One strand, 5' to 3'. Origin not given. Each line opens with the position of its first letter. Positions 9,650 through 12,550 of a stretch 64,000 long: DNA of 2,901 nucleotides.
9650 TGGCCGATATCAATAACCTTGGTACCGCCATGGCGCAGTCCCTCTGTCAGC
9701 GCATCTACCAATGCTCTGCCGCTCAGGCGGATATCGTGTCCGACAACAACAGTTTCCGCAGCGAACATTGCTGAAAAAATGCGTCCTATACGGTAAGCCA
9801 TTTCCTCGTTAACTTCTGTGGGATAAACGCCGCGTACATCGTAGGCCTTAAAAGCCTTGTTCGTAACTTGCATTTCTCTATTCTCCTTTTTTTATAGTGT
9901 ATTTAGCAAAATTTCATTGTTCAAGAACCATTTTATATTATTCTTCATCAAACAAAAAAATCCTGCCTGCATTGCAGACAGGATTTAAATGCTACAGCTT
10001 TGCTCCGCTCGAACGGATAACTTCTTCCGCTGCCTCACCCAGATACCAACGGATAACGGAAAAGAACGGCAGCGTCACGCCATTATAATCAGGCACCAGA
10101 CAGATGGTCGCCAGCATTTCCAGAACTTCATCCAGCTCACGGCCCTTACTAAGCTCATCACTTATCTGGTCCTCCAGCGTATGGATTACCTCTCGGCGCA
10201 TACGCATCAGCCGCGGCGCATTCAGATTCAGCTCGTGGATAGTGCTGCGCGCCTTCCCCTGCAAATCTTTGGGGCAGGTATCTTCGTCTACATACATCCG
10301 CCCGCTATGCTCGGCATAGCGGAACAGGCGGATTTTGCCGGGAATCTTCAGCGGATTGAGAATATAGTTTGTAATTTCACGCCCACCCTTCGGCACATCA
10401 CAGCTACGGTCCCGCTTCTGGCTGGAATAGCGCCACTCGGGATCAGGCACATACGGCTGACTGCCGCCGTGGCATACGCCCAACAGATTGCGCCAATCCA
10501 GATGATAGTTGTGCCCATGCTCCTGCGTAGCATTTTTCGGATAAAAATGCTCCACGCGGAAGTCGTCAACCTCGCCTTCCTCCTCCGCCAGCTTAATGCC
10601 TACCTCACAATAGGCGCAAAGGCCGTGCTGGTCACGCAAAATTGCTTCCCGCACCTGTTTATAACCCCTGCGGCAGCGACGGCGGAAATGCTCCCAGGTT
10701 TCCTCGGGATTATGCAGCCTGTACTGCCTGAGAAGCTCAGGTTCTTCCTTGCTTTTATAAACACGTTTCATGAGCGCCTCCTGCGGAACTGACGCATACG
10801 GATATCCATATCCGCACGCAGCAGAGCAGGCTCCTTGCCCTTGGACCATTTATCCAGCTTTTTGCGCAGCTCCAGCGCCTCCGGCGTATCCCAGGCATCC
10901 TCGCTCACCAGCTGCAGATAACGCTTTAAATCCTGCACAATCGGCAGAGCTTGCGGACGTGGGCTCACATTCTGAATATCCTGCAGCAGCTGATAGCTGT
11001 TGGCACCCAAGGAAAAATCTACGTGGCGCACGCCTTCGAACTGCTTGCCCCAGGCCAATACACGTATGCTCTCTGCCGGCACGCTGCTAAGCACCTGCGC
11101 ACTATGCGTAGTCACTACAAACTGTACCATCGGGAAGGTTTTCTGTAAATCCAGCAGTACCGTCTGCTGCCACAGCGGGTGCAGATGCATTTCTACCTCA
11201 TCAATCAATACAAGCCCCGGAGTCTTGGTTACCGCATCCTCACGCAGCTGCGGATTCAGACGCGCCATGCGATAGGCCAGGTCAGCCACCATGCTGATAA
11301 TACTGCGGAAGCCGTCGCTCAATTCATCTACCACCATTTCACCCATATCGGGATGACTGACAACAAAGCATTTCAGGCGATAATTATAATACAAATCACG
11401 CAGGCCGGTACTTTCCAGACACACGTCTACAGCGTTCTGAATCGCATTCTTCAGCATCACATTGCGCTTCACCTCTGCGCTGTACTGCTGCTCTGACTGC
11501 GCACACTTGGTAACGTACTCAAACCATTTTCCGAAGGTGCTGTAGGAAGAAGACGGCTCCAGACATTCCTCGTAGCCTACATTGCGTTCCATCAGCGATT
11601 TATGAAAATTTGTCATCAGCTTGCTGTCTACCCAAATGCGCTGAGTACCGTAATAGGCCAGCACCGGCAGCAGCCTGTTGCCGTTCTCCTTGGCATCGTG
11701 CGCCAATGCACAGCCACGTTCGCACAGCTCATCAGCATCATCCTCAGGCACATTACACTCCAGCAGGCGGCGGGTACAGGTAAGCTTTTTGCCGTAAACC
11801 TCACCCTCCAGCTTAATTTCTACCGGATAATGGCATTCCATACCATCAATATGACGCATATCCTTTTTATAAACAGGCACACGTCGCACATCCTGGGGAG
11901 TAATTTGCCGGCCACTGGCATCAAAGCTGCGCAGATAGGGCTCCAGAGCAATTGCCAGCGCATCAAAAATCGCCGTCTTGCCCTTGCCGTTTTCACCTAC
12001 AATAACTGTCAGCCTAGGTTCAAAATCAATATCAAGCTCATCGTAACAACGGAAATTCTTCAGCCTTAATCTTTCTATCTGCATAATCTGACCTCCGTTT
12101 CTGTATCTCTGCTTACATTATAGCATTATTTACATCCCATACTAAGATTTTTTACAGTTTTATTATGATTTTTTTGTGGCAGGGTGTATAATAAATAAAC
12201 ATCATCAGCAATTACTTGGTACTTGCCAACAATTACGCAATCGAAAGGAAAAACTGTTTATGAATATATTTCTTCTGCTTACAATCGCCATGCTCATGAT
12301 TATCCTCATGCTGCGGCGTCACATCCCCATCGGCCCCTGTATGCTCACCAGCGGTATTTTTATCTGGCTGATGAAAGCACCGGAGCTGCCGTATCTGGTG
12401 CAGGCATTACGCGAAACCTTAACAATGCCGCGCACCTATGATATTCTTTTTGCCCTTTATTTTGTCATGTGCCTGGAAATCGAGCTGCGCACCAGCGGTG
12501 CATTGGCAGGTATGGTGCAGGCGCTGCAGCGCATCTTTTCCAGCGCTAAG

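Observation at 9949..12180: Translationally coupled AAA_21 ATPase + HNH nuclease operon: a Septu-like (PtuA/PtuB) anti-phage candidate inserted between core sugar-nucleotide genes and a permease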

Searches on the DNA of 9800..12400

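Call 34: search_rna_families(source=window, start=9800, end=12400, threshold=evalue, max_evalue=1)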
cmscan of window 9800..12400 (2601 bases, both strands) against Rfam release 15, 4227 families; matches with E-value up to 1: 1.
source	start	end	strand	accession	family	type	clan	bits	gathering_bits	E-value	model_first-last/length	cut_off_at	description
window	9887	10054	+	RF01946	KCNQ1OT1_1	Gene; lncRNA;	-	10.2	70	0.77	300-464/464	no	KCNQ1 overlapping transcript 1 conserved region 1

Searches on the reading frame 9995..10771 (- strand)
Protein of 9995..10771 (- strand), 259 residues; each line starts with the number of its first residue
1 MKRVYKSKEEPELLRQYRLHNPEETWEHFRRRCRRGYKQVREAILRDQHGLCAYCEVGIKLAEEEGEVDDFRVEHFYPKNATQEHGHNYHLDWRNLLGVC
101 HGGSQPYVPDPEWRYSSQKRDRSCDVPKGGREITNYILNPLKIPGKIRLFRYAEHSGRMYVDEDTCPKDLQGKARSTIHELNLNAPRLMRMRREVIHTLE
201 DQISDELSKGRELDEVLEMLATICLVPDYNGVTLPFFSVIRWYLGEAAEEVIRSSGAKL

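Call 3: search_protein_families(library=padloc, proteins=[window:9995-10771:-], max_evalue=0.01)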
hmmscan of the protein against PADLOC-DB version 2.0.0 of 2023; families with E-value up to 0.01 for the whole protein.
window:9995-10771:- (259 aa): 43 families (the best 25 are shown)
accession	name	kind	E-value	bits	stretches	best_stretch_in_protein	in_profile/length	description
PDLC00349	PtuB1|PtuB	-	1e-105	351.4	1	1-256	1-257/260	Unknown function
PDLC00338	PtuB1|PtuB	-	3.3e-47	159.2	1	1-254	1-256/261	Unknown function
PDLC00355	PtuB1|PtuB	-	6.2e-47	158.5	1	1-255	1-259/263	Unknown function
PDLC02924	HNH_I-A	-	7.4e-45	151.4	1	1-245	1-196/198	-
PDLC00322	PtuB1|PtuB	-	2.8e-32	110.3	1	1-247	1-210/215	Unknown function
PDLC00332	PtuB1|PtuB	-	1.2e-29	101.6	1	1-247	1-209/212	Unknown function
PDLC00324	PtuB1|PtuB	-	1.3e-23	81.9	1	1-249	1-208/209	Unknown function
PDLC00346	PtuB1|PtuB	-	2.1e-18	65.1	1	1-220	1-189/214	Unknown function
PDLC00326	PtuB1|PtuB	-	1.8e-17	61.9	1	1-210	1-177/197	Unknown function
PDLC00357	PtuB1|PtuB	-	4.6e-16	57.4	1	1-256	1-236/240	Unknown function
PDLC00334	PtuB1|PtuB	-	3.1e-14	51.4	1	1-102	1-89/222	Unknown function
PDLC00344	PtuB1|PtuB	-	9.4e-14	49.7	1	1-101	1-90/213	Unknown function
PDLC00292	PtuA1|PtuA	-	9.5e-13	45.4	1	21-250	29-247/726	AAA ATPase domain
PDLC00358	PtuB1|PtuB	-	3.8e-12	44.3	1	3-101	3-86/215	Unknown function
PDLC00337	PtuB1|PtuB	-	1.2e-11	42.9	1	37-101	44-98/216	Unknown function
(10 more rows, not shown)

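Call 4: search_protein_families(library=pfam, proteins=[window:9995-10771:-], max_evalue=0.01)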
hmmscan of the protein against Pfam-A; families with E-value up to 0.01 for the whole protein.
window:9995-10771:- (259 aa): 0 families

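Call 5: search_protein_families(library=ncbifam, proteins=[window:9995-10771:-], max_evalue=0.01)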
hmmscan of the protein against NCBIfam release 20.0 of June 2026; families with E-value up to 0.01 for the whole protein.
window:9995-10771:- (259 aa): 2 families
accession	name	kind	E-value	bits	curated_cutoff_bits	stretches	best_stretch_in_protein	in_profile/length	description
NF041761.1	PtuB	equivalog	1.1e-40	139.8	150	1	1-222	1-202/218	retron Ec78 anti-phage system effector HNH endonuclease PtuB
TIGR02646.1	TIGR02646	subfamily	2.7e-27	95.6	52.15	1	24-192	2-144/144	retron system putative HNH endonuclease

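Call 7: search_solved_structures(query=window:9995-10771:-, max_evalue=0.01, show_alignments=2)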
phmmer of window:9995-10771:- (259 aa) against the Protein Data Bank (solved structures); distinct sequences matched with E-value up to 0.01: 4.
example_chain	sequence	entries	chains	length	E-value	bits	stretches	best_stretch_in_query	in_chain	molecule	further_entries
9e8z_E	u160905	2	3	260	3.3e-23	85.5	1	1-197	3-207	Retron Ec83 putative HNH endonuclease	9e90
9o4a_C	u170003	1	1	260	7.9e-22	80.9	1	1-197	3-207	Retron Ec83 putative HNH endonuclease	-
8ee7_C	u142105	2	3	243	2.8e-05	26.6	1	26-256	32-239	PtuB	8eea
9n69_F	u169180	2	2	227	0.00021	23.8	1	34-101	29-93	TIGR02646 family protein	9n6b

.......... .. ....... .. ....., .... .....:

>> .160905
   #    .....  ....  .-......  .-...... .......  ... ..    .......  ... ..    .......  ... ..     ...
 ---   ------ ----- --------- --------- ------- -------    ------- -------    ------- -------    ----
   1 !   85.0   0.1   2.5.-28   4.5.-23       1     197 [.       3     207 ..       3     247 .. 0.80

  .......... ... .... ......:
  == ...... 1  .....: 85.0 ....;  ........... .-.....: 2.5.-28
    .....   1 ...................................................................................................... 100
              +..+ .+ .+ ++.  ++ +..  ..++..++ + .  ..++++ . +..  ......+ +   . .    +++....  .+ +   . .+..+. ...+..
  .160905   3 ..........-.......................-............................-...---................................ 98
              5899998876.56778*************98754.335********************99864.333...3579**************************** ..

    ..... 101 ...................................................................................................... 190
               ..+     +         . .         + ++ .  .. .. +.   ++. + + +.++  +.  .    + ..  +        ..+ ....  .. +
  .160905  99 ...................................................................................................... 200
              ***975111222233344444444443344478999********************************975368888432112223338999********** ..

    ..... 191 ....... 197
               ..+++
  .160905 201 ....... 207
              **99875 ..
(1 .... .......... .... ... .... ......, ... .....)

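Call 31: find_homologous_proteins(query=window:9995-10771:-, max_evalue=0.00001)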
Query window:9995-10771:- (259 aa): 405 proteins with E <= 0.00001 among 813 candidates; the best 120 are listed.
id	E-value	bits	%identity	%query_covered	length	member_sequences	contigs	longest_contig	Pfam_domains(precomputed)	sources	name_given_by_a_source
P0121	1.1e-175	600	99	100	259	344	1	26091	-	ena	-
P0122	5.8e-146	503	81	100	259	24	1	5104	-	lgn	-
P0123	4.2e-144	497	81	100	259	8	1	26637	-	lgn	-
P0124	8.4e-144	496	96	85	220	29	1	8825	-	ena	-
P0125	9.5e-143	492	80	100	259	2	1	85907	-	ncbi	-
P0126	2.0e-141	488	80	100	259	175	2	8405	-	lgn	-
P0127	9.9e-140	482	79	100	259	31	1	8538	-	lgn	-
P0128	1.3e-134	466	77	100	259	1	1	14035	-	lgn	-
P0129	1.5e-134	465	77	100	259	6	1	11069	-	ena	-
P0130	8.8e-134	463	76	100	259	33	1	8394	-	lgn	-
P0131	2.0e-132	458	77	100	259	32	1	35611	-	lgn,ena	-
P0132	2.0e-132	458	74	100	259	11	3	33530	-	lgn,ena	-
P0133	3.1e-131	454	74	100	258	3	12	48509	-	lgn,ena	-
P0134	2.1e-130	452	73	100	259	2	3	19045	-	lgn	-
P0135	1.1e-128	446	74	100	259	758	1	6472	-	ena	-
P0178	3.4e-109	382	65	98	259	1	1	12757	-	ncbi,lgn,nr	ncbi:MAG: TIGR02646 family protein [Acidaminococcaceae bacterium]|nr:TIGR02646 family protein [Acida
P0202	6.4e-98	345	58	100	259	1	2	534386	-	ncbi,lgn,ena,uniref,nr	ncbi:MAG TPA: TIGR02646 family protein [Candidatus Avacidaminococcus intestinavium]|uniref:TIGR02646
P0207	7.9e-95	335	58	98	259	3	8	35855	-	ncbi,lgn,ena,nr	ncbi:MAG: TIGR02646 family protein [Acidaminococcaceae bacterium]|nr:TIGR02646 family protein [Acida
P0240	9.3e-88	312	55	98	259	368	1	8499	-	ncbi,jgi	jgi:uncharacterized protein (TIGR02646 family)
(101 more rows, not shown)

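Call 37: predict_structure(alignment_id=A1)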
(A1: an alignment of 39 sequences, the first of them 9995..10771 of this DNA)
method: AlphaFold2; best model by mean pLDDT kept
length: 259 residues; sequences in the alignment: 39
mean_pLDDT: 84.2   pTM: 0.84
mean pLDDT of the five models: 84.2, 79.7, 78.8, 75.3, 74.6
residues with pLDDT >= 90: 114; 70-90: 111; 50-70: 28; < 50: 6
segments of 3 or more residues with pLDDT < 50: 129-134
pLDDT, mean of each block of 10 residues (from residue 1): 87 96 90 94 94 88 84 72 64 88 73 75 58 56 79 92 86 79 80 95 98 97 93 93 95 82
secondary structure, 60 per line:
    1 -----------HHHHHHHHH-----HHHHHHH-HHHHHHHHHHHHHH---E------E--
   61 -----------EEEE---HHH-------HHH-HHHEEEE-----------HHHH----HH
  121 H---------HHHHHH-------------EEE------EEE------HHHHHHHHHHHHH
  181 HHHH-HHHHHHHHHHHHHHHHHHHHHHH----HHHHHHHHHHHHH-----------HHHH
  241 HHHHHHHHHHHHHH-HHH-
elements in order: H12-20 H26-32 H34-47 E72-75 E96-99 H111-114 H131-136 E150-152 E159-161 H168-184 H186-208 H213-225 H237-254

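Call 41: fold_search(model_id=the predicted structure, library=pdb)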
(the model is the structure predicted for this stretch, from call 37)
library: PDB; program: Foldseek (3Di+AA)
matches with E <= 10: 19; with E <= 0.001: 11
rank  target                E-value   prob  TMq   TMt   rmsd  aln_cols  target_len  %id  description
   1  9e8z_B                1.7e-10  1.00  0.68  0.70   5.0       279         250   25  4-component structure of retron Ec83 (released 2025-07-02)
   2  8eea_G                6.5e-09  1.00  0.67  0.74   5.1       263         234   20  Structure of E.coli Septu (PtuAB) complex (released 2023-12-27)
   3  9e90_B                6.5e-09  1.00  0.66  0.67   5.8       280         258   24  Ec83 Retron PtuA/PtuB (2-1) complex bound to ATP (released 2025-07-02)
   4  9n69_F                9.7e-07  1.00  0.58  0.66   5.5       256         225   19  Structure of the retron IA complex with HNH nuclease in the "down" orientation (released 2025-04-23)
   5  9n6b_F                2.1e-06  1.00  0.59  0.67   5.4       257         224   18  Structure of the retron IA complex with HNH nuclease in the "up" orientation (released 2025-04-23)
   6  9nnb_J                1.0e-05  1.00  0.59  0.71   5.5       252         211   19  Cryo-EM structure of the Retron Ec78 complex, PtuA:PtuB:RT (4:2:1) (released 2025-10-08)
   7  9l7p_H                2.0e-05  1.00  0.56  0.66   6.2       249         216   17  Cryo-EM structure of retron Ec78 system complex (released 2025-12-10)
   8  9vh1_F                2.2e-05  1.00  0.58  0.70   5.8       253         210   19  cryoEM structure of ptuA-ptuB complex in Retron-Eco7 anti-phage system (released 2025-12-03)
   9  9u9y_H                2.5e-05  1.00  0.58  0.71   5.0       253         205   18  Cryo-EM structure of retron Ec78 effector complex (released 2025-12-10)
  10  9nnh_K                5.9e-05  1.00  0.59  0.71   5.3       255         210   18  Cryo-EM structure of the Retron Ec78 complex, PtuA:PtuB:RT (4:2:2) (released 2025-10-08)
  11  9vhl_F                1.8e-04  1.00  0.58  0.71   5.8       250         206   19  cryoEM structure of retron-Eco7 complex (form II) (released 2026-01-07)
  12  9o4a_C                5.7e-02  0.97  0.38  0.52   7.1       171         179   18  Ec83 Retron PtuAB mutant complex (released 2025-07-02)
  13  8zcz_A                5.2e+00  0.11  0.19  0.07   8.6        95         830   18  Cryo-EM structure of eSaCas9_NNG-guide RNA-target DNA complex in an interrogation state (released 2025-11-05)
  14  2ztv_C                5.8e+00  0.02  0.08  0.08  13.0        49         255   12  The binary complex of D-3-hydroxybutyrate dehydrogenase with NAD+ (released 2009-08-25)
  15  5yss_A                7.7e+00  0.07  0.10  0.10  12.3        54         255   15  Crystal structure of aminocaproic acid cyclase in complex with NAD (+) (released 2018-10-31)
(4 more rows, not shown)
